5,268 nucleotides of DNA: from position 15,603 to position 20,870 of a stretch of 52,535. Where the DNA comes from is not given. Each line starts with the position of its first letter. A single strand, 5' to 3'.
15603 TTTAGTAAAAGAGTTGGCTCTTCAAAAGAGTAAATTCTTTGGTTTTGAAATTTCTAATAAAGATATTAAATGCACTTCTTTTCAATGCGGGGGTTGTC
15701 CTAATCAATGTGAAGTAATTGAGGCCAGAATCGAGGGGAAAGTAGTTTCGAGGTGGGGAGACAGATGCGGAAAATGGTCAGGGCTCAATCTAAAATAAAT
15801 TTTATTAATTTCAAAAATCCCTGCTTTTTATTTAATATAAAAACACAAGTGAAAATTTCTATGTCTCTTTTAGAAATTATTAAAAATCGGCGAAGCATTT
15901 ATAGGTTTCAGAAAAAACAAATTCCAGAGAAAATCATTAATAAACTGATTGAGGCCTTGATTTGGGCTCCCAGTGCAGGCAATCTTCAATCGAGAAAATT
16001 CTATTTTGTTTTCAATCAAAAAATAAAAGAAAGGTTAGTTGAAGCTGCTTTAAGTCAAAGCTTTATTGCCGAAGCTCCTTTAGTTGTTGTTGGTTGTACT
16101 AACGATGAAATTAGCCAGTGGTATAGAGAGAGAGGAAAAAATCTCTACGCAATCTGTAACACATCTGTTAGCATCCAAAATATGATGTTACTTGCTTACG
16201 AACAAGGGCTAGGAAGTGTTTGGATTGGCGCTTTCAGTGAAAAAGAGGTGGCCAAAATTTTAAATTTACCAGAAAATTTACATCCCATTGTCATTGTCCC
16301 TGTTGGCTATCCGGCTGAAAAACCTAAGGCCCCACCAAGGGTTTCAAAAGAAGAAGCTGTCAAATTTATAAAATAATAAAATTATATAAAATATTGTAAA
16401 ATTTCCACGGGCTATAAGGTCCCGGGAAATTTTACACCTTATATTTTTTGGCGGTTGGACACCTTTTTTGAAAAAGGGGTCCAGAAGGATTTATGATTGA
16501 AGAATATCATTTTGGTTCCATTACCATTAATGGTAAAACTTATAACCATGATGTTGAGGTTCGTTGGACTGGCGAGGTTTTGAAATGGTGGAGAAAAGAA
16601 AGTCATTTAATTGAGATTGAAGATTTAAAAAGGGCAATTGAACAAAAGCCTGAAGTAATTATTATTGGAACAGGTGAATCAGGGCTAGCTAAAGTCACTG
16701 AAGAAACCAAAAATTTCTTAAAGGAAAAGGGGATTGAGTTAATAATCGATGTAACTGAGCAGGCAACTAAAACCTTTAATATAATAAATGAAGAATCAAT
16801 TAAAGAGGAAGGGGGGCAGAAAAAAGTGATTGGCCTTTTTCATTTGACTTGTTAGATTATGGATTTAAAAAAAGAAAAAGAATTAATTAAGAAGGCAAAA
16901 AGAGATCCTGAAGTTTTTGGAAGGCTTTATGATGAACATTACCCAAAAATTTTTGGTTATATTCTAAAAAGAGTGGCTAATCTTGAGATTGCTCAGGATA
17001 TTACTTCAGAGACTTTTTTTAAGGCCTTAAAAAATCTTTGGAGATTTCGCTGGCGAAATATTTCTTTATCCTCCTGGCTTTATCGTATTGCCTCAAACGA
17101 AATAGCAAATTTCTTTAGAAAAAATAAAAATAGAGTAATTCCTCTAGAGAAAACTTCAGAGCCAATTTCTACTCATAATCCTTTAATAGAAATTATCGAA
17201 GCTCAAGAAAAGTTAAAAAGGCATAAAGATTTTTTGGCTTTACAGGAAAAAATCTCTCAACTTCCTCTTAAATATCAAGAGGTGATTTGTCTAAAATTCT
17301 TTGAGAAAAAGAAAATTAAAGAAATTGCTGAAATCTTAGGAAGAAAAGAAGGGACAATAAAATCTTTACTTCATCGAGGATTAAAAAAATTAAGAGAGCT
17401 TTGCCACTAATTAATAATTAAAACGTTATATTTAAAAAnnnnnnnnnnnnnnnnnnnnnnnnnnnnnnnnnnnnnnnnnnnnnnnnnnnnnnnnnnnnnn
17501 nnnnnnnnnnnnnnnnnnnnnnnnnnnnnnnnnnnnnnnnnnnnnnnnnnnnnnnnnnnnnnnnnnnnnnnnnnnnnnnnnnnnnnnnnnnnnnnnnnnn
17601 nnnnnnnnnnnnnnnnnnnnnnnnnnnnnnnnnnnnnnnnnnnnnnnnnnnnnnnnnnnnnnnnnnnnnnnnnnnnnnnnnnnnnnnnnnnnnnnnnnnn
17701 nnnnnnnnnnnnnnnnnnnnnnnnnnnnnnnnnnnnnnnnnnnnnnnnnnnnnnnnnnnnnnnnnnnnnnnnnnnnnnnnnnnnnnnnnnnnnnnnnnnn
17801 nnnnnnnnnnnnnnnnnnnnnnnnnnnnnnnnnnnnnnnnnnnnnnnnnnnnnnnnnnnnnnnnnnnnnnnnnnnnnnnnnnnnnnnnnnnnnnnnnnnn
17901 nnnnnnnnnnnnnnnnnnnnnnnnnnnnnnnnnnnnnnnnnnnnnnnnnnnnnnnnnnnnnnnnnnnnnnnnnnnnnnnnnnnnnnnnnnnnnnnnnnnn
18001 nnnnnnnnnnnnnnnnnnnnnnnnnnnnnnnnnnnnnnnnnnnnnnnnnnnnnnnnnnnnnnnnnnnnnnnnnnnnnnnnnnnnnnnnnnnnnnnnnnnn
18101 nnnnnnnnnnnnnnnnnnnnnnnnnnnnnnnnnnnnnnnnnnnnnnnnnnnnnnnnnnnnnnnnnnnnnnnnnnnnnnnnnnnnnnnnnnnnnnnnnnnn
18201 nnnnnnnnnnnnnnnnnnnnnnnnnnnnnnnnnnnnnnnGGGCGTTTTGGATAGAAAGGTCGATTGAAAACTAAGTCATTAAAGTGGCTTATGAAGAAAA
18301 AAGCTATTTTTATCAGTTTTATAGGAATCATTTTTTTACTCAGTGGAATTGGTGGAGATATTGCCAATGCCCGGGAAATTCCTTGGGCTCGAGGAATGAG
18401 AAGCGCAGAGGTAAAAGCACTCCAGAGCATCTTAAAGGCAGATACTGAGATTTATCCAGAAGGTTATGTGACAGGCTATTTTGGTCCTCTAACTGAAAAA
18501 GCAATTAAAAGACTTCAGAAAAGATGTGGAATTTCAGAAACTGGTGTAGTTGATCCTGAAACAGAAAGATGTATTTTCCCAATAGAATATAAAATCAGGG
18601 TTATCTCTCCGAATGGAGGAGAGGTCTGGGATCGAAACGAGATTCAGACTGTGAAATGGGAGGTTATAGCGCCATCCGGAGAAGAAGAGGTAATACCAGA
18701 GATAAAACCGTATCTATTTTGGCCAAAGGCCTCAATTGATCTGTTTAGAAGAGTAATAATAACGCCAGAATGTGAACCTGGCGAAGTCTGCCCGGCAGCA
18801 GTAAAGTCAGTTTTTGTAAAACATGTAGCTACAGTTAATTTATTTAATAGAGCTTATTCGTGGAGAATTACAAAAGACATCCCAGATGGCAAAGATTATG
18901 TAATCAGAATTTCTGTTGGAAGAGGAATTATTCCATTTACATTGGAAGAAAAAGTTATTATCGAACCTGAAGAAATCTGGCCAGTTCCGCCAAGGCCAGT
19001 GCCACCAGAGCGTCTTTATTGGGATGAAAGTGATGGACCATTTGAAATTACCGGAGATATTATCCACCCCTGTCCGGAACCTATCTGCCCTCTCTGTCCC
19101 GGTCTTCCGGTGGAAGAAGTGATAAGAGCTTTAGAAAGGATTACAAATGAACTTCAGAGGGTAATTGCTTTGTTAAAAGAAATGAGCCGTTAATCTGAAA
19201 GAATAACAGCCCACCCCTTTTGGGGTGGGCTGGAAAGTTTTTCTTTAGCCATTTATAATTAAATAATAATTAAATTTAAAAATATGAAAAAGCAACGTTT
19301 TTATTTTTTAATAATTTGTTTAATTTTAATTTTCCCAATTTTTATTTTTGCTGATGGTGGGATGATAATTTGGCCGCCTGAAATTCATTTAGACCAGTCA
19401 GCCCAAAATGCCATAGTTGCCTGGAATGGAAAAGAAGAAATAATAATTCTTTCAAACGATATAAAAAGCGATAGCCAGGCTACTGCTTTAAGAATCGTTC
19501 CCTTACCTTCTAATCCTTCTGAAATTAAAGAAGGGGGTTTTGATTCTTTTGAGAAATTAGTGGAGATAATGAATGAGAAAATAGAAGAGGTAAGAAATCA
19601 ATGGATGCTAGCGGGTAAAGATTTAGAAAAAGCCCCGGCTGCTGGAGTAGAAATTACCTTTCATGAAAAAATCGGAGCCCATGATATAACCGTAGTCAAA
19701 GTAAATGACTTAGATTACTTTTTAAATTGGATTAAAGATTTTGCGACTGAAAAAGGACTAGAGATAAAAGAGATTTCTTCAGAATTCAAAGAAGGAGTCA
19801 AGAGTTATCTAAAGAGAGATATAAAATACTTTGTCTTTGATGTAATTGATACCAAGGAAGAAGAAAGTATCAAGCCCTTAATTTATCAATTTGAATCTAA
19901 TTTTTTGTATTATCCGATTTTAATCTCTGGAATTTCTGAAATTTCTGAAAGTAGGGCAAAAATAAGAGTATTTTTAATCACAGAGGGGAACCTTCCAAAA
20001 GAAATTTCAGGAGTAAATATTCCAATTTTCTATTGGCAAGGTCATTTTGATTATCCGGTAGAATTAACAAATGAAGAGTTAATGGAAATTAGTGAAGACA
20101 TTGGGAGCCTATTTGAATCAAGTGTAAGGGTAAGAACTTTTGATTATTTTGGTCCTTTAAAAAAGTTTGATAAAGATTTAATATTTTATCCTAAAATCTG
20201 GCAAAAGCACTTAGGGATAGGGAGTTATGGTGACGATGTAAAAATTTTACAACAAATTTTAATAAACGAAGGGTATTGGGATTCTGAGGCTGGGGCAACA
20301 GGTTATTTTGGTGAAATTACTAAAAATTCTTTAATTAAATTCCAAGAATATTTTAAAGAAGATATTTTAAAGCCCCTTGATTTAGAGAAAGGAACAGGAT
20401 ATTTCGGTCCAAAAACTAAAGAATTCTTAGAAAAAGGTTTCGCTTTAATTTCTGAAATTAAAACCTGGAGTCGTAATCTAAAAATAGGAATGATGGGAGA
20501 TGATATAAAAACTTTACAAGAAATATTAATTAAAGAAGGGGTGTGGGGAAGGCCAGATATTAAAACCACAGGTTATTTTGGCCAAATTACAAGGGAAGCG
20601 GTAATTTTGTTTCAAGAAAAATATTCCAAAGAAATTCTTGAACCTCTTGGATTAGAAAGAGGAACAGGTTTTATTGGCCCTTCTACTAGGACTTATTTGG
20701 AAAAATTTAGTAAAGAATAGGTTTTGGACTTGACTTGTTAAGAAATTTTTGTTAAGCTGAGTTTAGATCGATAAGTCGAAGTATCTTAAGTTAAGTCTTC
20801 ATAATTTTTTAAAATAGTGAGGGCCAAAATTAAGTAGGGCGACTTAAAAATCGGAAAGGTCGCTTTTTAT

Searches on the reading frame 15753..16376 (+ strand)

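Call 71: search_protein_families(library=pfam, proteins=[window:15753-16376:+], max_evalue=0.001)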
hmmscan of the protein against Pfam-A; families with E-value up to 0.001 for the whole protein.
window:15753-16376:+ (207 aa): 2 families
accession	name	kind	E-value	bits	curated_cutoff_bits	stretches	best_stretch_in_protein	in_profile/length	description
PF00881.29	Nitroreductase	-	3.1e-32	112.5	23.5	2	99-186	81-167/167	Nitroreductase family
PF14512.11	TM1586_NiRdase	-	8.2e-11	42.4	27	1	142-192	89-138/215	Putative TM nitroreductase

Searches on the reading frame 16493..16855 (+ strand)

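Call 71: search_protein_families(library=pfam, proteins=[window:16493-16855:+], max_evalue=0.001)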
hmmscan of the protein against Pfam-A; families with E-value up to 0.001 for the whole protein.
window:16493-16855:+ (120 aa): 1 family
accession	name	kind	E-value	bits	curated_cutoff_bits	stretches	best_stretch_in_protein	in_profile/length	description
PF04430.19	DUF498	-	2.5e-23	82.6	33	1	2-102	1-101/109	Protein of unknown function (DUF498/DUF598)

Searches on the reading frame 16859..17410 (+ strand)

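Call 71: search_protein_families(library=pfam, proteins=[window:16859-17410:+], max_evalue=0.001)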
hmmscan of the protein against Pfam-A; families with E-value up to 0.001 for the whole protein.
window:16859-17410:+ (183 aa): 3 families
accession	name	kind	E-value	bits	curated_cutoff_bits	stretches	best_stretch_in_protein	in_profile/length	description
PF08281.18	Sigma70_r4_2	-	5e-16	58.5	25.7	1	126-178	2-54/54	Sigma-70, region 4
PF04542.20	Sigma70_r2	-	7.9e-16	58.1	24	1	23-91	1-70/71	Sigma-70 region 2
PF04545.22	Sigma70_r4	-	1.3e-11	44.3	24.1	1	133-180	3-50/50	Sigma-70, region 4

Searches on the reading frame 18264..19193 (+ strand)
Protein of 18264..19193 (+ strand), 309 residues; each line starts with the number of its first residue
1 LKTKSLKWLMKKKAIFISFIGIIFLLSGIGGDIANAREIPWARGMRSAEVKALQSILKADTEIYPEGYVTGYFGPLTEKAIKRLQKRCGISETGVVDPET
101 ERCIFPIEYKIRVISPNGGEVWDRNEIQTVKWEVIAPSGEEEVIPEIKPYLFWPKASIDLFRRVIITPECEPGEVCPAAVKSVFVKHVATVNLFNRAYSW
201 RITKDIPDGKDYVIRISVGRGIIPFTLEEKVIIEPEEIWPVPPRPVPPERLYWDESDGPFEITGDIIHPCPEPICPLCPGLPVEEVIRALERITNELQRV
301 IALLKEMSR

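Call 72: search_protein_families(library=pfam, proteins=[window:18264-19193:+], max_evalue=0.001)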
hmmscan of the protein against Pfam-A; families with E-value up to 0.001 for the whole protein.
window:18264-19193:+ (309 aa): 1 family
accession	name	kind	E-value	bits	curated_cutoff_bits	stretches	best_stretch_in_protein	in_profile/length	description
PF01471.23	PG_binding_1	-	2.2e-12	47.4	23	1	47-101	2-54/57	Putative peptidoglycan binding domain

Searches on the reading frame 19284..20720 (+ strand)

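Call 72: search_protein_families(library=pfam, proteins=[window:19284-20720:+], max_evalue=0.001)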
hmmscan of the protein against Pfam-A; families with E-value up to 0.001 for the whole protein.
window:19284-20720:+ (478 aa): 2 families
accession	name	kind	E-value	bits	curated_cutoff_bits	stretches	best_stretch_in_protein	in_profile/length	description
PF01471.23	PG_binding_1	-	3.7e-17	62.7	23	2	316-357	2-41/57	Putative peptidoglycan binding domain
PF10092.14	DUF2330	-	2.2e-12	47.2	24.7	1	32-221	14-205/279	Uncharacterized protein conserved in bacteria (DUF2330)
